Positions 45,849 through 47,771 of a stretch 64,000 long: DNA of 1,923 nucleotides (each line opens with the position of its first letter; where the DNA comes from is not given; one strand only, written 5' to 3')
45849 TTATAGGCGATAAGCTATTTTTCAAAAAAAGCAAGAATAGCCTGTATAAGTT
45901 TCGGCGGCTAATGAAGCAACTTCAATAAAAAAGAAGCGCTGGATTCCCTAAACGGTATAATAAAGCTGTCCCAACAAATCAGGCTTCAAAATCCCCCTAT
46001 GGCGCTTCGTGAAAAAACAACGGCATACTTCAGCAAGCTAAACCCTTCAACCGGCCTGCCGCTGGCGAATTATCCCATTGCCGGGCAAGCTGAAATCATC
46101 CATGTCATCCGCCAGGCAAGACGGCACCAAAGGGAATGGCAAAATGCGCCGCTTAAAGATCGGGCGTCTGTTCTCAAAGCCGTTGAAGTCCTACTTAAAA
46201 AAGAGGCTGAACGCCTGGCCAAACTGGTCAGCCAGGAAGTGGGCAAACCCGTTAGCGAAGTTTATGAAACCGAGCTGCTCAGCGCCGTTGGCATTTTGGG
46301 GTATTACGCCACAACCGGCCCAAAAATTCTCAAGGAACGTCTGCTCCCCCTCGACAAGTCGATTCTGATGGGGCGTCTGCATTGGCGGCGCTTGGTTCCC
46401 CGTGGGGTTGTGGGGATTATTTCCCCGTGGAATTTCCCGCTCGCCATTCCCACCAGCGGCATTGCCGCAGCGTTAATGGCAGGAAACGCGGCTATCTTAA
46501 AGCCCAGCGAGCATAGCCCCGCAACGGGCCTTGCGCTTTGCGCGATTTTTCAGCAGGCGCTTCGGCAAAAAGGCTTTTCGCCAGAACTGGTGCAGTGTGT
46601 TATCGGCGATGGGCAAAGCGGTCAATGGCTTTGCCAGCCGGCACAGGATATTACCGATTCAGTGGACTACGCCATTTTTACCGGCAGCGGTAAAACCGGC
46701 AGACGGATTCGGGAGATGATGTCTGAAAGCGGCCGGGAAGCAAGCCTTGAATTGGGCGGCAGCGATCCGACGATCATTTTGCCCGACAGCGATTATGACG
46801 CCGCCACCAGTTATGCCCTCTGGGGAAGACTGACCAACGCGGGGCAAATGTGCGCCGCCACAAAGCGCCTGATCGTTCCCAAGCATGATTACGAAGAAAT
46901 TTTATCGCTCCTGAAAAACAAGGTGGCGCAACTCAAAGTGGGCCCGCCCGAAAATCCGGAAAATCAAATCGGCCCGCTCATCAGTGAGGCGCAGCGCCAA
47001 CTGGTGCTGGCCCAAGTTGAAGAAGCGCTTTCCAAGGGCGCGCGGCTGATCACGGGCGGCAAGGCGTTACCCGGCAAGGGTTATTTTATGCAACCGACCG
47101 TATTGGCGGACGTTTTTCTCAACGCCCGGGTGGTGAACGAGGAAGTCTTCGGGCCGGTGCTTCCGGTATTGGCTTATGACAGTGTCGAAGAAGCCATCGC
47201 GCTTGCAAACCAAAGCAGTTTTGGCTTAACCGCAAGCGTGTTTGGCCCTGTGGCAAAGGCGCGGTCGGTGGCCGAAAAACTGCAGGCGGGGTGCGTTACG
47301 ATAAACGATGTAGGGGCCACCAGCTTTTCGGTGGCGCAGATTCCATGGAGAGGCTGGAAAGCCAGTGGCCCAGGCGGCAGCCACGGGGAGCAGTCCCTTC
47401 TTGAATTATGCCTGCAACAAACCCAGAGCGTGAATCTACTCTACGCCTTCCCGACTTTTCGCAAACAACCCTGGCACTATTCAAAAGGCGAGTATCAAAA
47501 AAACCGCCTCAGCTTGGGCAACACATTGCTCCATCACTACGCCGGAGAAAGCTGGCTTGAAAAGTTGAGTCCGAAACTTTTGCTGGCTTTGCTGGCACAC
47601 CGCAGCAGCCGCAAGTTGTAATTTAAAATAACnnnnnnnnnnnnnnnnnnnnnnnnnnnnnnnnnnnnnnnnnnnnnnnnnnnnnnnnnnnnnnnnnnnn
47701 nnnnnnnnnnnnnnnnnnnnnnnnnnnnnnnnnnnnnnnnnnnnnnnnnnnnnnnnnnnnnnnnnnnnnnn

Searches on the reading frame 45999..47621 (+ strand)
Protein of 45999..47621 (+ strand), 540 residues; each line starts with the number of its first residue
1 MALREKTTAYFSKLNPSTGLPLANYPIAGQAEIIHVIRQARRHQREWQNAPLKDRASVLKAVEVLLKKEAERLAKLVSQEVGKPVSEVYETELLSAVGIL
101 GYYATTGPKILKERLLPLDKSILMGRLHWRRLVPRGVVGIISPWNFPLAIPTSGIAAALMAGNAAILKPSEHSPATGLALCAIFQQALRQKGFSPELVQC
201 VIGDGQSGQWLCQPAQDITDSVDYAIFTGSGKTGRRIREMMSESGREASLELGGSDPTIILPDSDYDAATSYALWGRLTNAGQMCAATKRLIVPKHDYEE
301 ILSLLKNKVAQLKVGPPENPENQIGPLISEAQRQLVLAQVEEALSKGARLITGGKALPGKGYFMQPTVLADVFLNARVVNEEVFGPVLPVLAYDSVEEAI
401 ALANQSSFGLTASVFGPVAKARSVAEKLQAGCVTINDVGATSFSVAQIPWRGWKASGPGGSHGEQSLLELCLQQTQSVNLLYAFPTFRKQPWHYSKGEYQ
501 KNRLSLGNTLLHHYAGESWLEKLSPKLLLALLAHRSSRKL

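Call 74: search_protein_families(library=pfam, proteins=[window:45999-47621:+], max_evalue=0.00001)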
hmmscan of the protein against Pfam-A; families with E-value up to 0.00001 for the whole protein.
window:45999-47621:+ (540 aa): 1 family
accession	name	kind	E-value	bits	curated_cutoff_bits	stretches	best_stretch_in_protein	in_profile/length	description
PF00171.27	Aldedh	-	9.1e-127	423.8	23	1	9-472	7-457/461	Aldehyde dehydrogenase family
